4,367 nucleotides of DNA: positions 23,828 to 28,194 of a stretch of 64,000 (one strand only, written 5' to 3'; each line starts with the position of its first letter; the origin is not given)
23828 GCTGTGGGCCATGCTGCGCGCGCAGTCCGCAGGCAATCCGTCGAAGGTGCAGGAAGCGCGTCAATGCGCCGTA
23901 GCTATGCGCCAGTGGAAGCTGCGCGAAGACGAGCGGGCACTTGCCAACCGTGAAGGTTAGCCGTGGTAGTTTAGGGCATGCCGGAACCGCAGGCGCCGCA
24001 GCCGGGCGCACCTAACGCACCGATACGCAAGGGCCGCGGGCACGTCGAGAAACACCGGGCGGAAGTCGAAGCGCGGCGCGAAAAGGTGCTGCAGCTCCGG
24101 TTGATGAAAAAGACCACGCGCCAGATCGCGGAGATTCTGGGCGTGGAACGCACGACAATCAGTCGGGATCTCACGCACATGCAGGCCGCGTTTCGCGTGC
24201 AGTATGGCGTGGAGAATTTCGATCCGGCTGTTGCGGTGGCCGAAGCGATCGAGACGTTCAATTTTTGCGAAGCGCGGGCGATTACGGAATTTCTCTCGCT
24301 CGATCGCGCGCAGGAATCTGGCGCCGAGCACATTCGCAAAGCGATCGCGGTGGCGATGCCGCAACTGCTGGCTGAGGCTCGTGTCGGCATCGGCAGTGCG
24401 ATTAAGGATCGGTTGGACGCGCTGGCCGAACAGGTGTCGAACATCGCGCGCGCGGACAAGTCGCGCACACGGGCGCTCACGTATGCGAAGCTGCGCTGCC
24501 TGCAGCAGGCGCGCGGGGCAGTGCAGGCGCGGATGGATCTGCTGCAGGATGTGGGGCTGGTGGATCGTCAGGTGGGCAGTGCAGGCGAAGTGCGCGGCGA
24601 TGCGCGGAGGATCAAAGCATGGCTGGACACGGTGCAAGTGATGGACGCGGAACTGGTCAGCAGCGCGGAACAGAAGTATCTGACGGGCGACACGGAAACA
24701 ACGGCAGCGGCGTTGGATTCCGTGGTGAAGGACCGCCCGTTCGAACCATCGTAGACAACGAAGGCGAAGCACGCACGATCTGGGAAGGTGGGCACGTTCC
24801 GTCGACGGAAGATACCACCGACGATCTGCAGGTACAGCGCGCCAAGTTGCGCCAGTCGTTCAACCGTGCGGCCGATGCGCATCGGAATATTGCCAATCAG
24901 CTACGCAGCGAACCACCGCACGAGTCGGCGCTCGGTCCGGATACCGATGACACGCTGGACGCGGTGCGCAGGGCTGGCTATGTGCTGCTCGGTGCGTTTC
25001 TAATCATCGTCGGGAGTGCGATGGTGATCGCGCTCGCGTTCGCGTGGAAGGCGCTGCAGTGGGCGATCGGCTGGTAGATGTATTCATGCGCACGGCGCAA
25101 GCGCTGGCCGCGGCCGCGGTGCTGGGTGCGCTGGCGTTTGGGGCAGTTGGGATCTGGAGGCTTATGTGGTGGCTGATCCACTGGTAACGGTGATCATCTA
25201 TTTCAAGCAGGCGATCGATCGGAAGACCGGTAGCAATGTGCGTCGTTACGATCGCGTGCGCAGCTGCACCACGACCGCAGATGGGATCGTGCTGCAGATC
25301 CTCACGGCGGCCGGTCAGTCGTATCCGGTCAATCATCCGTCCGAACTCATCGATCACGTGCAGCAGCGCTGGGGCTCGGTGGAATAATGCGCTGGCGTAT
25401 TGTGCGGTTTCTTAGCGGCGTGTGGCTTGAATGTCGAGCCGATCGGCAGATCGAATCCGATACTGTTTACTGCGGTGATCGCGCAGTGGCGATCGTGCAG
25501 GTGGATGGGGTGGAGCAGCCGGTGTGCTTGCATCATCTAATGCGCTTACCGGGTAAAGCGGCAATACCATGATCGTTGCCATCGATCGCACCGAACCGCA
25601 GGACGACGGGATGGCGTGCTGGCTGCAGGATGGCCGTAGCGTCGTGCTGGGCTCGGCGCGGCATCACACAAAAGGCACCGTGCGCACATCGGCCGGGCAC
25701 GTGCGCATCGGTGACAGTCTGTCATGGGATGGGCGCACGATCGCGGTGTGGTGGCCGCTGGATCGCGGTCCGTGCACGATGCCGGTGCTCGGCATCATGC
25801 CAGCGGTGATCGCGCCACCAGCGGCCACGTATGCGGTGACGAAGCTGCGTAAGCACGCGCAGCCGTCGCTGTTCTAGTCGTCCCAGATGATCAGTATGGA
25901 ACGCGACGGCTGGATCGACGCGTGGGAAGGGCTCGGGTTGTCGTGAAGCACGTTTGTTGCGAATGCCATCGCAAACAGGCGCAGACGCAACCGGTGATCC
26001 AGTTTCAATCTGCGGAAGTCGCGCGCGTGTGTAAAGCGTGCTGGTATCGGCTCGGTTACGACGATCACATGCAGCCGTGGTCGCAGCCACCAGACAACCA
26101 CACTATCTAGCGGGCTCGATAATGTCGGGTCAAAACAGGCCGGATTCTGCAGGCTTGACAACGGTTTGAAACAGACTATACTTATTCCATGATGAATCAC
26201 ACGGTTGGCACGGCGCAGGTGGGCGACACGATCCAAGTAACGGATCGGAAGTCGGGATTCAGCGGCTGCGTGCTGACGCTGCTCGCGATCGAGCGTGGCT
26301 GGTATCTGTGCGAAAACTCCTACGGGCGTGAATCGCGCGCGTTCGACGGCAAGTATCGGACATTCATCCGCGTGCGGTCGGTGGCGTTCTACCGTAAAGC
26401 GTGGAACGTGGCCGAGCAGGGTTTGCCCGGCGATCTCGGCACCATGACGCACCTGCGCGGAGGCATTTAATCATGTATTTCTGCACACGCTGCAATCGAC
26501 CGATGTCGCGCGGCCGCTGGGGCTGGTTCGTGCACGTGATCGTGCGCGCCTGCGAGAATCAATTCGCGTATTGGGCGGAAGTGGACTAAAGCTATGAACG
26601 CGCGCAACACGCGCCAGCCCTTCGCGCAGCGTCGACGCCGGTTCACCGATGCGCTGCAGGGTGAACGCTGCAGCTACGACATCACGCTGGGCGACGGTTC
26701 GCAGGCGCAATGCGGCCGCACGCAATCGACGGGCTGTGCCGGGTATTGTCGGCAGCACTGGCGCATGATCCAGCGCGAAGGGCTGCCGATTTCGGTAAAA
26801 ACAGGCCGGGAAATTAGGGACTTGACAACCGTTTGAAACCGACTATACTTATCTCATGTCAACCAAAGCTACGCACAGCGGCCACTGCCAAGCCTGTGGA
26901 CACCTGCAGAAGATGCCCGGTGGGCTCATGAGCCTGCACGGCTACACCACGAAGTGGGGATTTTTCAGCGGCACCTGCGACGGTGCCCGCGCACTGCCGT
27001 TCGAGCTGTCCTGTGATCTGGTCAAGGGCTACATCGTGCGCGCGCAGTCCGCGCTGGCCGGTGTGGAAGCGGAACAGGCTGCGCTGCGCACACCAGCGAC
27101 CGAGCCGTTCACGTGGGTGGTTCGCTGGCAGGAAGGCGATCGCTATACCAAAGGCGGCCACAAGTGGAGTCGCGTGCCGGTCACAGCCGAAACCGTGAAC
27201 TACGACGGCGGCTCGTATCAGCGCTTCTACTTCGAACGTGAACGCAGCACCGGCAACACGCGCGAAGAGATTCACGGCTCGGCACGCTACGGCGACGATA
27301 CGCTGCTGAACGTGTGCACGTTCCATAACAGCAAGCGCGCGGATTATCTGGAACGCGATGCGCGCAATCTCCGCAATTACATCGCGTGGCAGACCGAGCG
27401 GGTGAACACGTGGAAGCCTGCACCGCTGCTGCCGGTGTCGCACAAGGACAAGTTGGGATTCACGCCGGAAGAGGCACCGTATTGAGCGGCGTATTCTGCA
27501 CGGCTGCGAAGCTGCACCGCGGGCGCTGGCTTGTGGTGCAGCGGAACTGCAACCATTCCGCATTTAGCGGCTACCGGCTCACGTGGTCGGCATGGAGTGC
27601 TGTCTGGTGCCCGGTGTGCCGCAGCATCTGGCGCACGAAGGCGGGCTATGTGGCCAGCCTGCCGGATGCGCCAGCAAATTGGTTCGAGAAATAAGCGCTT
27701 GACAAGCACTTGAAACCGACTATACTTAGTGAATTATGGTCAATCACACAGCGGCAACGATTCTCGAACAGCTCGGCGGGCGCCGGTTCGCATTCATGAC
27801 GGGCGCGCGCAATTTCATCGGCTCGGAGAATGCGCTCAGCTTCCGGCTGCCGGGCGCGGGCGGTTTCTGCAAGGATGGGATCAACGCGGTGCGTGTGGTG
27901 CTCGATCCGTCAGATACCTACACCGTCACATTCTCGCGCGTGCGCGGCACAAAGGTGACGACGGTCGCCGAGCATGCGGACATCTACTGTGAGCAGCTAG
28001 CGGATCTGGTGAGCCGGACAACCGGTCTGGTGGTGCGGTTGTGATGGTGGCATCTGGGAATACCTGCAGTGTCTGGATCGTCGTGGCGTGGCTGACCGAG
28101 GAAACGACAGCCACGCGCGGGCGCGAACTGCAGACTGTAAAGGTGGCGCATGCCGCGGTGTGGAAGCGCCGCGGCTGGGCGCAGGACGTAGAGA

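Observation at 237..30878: Eleven copies of a promoter cassette whose spacer block is more conserved than its -35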

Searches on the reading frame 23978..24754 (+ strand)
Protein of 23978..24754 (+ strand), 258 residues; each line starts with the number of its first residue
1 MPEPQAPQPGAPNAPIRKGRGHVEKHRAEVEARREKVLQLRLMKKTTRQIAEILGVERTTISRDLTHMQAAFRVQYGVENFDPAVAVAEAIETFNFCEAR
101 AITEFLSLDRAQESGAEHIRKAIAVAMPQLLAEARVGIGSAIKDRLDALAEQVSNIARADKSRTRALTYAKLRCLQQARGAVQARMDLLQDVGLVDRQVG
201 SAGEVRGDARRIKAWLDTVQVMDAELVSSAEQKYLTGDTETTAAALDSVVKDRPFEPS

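Call 31: search_protein_families(library=pfam, max_evalue=0.01, proteins=[window:23978-24754:+])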
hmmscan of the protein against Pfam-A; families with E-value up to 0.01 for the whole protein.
window:23978-24754:+ (258 aa): 5 families
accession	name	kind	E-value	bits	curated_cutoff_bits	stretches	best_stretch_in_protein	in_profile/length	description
PF08279.18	HTH_11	-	0.00049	20.4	25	1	33-71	1-42/55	HTH domain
PF13545.12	HTH_Crp_2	-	0.005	17.2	27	0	44-71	22-49/70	Crp-like helix-turn-helix domain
PF13384.12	HTH_23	-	0.0066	16.7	24.6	0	31-63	4-36/50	Homeodomain-like domain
PF13936.12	HTH_38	-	0.0066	16.6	27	0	34-65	10-41/44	Helix-turn-helix domain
PF05269.17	Phage_CII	-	0.0076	16.9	21.3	0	29-79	9-63/91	Bacteriophage CII protein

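Call 32: search_protein_families(library=phrogs, max_evalue=0.001, proteins=[window:23978-24754:+])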
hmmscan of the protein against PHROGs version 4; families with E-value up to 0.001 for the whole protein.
window:23978-24754:+ (258 aa): 3 families
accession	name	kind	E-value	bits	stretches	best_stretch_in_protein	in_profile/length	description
phrog_645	-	DNA, RNA and nucleotide metabolism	6.8e-08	33.9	1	18-87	11-75/196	Rnase E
phrog_3638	-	transcription regulation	0.00039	21.5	0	26-63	6-44/73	CII-like transcriptional activator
phrog_3855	-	DNA, RNA and nucleotide metabolism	0.00087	20.7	0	28-69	63-104/115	HTH DNA binding protein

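Call 52: search_solved_structures(query=window:23978-24754:+, max_evalue=1)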
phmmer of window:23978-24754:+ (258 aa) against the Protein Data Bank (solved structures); distinct sequences matched with E-value up to 1: 2.
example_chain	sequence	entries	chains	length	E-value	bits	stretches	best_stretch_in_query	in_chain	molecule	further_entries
8eon_D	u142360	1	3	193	0.73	12.9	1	52-150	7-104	Baseplate component gp38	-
9b45_V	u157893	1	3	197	0.76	12.8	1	52-150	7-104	gp39 Ripcord-2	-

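Call 68: search_protein_families(library=ncbifam, max_evalue=0.01, proteins=[window:23978-24754:+])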
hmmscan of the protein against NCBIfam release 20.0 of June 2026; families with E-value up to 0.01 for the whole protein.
window:23978-24754:+ (258 aa): 2 families
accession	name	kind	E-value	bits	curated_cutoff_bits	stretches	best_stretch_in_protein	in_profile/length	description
TIGR02937.1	sigma70-ECF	superfamily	6.7e-05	22.6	42.9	1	29-68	117-157/165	sigma-70 family RNA polymerase sigma factor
NF033558.1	transpos_IS1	equivalog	0.0055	16.7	100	1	25-101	36-111/199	IS1 family transposase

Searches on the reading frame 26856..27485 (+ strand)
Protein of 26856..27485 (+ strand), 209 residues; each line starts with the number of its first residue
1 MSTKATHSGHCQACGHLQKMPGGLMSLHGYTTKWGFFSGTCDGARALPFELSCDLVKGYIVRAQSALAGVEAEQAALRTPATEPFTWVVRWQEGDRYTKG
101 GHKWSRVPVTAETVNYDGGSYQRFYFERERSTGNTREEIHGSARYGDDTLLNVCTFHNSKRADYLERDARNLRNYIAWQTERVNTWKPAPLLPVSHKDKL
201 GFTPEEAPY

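Call 31: search_protein_families(library=pfam, max_evalue=0.01, proteins=[window:26856-27485:+])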
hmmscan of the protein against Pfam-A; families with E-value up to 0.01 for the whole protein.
window:26856-27485:+ (209 aa): 0 families

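Call 32: search_protein_families(library=phrogs, max_evalue=0.001, proteins=[window:26856-27485:+])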
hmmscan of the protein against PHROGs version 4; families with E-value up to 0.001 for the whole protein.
window:26856-27485:+ (209 aa): 2 families
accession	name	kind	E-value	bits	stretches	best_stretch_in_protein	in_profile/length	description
phrog_17208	-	unknown function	5.5e-12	47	1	1-79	3-81/207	-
phrog_11549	-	unknown function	2.2e-05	24.8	1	10-73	153-224/339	-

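Call 68: search_protein_families(library=ncbifam, max_evalue=0.01, proteins=[window:26856-27485:+])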
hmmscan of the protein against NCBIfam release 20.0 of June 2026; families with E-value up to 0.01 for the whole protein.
window:26856-27485:+ (209 aa): 0 families

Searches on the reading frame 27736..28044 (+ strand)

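Call 31: search_protein_families(library=pfam, max_evalue=0.01, proteins=[window:27736-28044:+])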
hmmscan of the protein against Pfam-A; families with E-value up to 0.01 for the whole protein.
window:27736-28044:+ (102 aa): 0 families

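Call 32: search_protein_families(library=phrogs, max_evalue=0.001, proteins=[window:27736-28044:+])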
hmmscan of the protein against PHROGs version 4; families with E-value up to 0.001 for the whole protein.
window:27736-28044:+ (102 aa): 1 family
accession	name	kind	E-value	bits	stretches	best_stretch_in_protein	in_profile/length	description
phrog_9437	-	unknown function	7.3e-27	94.8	1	5-102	3-98/98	-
